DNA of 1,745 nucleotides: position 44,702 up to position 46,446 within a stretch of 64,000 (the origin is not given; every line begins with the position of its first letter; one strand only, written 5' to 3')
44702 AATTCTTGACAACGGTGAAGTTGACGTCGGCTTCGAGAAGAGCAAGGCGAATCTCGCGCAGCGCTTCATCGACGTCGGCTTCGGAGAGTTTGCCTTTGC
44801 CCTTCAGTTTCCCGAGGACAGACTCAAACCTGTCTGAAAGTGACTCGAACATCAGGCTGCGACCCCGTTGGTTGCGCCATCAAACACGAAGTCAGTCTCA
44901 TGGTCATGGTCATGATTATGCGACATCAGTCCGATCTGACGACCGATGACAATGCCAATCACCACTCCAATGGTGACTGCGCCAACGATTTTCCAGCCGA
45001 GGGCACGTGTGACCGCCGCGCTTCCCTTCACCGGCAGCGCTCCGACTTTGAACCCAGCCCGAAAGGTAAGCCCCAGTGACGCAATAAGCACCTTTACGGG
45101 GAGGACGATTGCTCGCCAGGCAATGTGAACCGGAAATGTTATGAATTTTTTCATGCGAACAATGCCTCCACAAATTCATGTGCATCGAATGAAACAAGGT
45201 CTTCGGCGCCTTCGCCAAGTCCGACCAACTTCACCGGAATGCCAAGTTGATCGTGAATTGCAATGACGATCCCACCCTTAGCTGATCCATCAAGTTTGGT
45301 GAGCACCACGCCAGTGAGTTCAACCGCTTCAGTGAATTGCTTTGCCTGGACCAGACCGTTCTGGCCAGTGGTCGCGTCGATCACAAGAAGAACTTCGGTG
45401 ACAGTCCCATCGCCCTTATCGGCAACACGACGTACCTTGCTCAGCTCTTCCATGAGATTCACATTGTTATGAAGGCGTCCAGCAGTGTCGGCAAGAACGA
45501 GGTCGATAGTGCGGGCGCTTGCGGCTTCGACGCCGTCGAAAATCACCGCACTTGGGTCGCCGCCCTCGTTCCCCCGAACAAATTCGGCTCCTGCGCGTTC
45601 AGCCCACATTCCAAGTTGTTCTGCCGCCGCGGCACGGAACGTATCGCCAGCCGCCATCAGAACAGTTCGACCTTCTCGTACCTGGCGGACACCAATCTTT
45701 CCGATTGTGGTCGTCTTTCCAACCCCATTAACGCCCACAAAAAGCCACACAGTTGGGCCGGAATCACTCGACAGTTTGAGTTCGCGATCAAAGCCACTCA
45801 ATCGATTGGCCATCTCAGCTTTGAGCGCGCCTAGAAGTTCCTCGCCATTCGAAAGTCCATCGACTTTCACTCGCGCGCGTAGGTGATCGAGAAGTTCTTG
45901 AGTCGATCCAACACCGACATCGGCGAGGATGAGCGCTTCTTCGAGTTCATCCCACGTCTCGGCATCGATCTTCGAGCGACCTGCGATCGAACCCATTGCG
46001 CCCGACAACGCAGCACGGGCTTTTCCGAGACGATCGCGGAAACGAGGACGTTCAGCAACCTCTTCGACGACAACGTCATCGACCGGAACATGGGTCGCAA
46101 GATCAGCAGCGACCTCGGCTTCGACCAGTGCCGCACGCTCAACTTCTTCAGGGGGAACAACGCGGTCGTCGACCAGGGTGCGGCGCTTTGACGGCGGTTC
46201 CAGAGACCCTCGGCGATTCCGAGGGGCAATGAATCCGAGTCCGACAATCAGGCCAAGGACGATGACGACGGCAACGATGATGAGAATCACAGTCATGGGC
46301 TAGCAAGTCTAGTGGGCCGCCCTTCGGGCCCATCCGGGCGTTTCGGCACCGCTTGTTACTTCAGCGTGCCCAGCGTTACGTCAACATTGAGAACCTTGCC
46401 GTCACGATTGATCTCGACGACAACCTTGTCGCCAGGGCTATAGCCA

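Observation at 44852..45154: Unknown 100-aa His-tailed membrane protein locked between ftsY and ffh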

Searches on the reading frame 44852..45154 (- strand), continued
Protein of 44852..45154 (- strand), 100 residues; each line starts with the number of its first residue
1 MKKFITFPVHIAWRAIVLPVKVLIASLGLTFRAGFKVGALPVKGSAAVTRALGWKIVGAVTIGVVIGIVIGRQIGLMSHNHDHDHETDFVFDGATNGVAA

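Call 62: find_encoding_contigs(protein=P0127, flank=3500, max_places=1)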
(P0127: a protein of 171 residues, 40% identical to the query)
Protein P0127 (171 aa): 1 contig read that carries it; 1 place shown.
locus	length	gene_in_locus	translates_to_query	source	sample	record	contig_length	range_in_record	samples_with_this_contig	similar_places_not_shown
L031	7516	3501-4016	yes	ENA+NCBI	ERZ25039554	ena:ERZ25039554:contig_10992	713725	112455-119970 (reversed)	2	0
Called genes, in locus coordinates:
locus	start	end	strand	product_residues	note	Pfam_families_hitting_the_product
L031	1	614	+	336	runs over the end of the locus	PF00672:HAMP, PF00512:HisKA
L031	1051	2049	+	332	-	PF00089:Trypsin, PF13365:Trypsin_2, PF00595:PDZ, PF13180:PDZ_2, PF17820:PDZ_6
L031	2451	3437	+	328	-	PF02881:SRP54_N, PF00448:SRP54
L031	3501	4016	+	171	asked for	PF12732:YtxH (faint), PF04972:BON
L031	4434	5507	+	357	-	PF00448:SRP54, PF02978:SRP_SPB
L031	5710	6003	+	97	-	PF00886:Ribosomal_S16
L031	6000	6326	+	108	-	PF13083:KH_KhpA-B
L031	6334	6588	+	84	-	PF01782:RimM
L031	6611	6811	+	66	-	PF24986:PRC_RimM (weak)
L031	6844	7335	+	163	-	PF01746:tRNA_m1G_MT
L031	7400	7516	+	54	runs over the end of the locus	PF01746:tRNA_m1G_MT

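Call 63: search_solved_structures(query=A1, max_evalue=1)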
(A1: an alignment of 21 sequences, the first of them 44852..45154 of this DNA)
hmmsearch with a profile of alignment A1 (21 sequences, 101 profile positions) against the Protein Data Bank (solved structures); distinct sequences matched with E-value up to 1: 0.

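Call 64: search_protein_families(library=pfam, alignment_id=A1, max_evalue=10)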
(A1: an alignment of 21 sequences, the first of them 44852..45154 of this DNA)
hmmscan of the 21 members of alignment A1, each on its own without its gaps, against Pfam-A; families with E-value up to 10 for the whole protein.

A. member 1, window:44852-45154:- (100 aa): 0 families

B. families by the number of members that match (of 21 scanned): 18 families
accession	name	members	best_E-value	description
PF04799.18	Fzo_mitofusin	4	0.31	fzo-like conserved region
PF19893.4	DUF6366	3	0.054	Family of unknown function (DUF6366)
PF03672.18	UPF0154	2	0.086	Uncharacterised protein family (UPF0154)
PF17459.7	DUF5422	2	0.13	Family of unknown function (DUF5422)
PF10986.14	ZrgA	2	0.42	ZrgA family zinc uptake protein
PF25184.1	YxzE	1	0.013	YxzE-like putative bacteriocin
PF22443.2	FbpC-like_RD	1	0.041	FbpC-like, regulatory domain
PF11162.13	DUF2946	1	0.042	Protein of unknown function (DUF2946)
PF13801.11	Metal_resist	1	0.053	Heavy-metal resistance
PF03616.19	Glt_symporter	1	0.062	Sodium/glutamate symporter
PF21116.3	EF-hand_Zip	1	0.22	Zip protein EF-hand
PF14798.11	Ca_hom_mod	1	0.37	Calcium homeostasis modulator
PF23403.1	LTI65_LTI78_N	1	1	LTI65/LTI78 CAP160 N-terminal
PF09489.15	CbtB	1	1.1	Probable cobalt transporter subunit (CbtB)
PF08078.17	PsaX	1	1.3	PsaX family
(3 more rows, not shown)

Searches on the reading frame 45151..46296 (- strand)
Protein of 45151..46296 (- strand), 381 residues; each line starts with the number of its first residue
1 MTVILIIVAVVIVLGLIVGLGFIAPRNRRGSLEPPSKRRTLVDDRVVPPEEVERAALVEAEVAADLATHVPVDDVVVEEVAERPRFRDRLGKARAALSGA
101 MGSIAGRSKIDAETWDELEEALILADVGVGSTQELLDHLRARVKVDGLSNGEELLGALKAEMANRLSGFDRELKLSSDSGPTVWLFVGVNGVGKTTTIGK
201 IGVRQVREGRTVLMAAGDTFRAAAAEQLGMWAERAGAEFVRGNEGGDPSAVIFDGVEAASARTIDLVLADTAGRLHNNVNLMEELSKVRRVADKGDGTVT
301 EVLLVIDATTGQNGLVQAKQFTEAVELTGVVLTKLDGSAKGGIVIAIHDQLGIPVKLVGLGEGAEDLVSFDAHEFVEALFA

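Call 4: search_protein_families(library=pfam, proteins=[window:45151-46296:-], max_evalue=1)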
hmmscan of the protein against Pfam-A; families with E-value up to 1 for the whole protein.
window:45151-46296:- (381 aa): 9 families
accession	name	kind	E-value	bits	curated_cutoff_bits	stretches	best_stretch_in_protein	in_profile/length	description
PF00448.28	SRP54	-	4.5e-71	239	22.7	1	181-380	1-195/196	SRP54-type protein, GTPase domain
PF02881.24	SRP54_N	-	6.9e-15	55.5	22.4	1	97-162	5-75/75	SRP54-type protein, helical bundle domain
PF13207.12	AAA_17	-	0.0093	16.7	27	1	187-230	1-39/136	AAA domain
PF25199.1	nSTAND_NTPase5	-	0.017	15.4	34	1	174-219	34-80/145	Novel STAND NTPase 5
PF13604.12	AAA_30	-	0.06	13.5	27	1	180-236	17-64/191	AAA domain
PF01656.29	CbiA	-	0.099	13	25.4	1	191-349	9-98/125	CobQ/CobB/MinD/ParA nucleotide binding domain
PF01583.26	APS_kinase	-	0.11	12.9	21.1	1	181-233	3-54/152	Adenylylsulphate kinase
PF06414.18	Zeta_toxin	-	0.18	11.6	22.3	0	176-223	11-57/199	Zeta toxin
PF13191.12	AAA_16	-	0.21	12.5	32.6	0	179-263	22-101/167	AAA ATPase domain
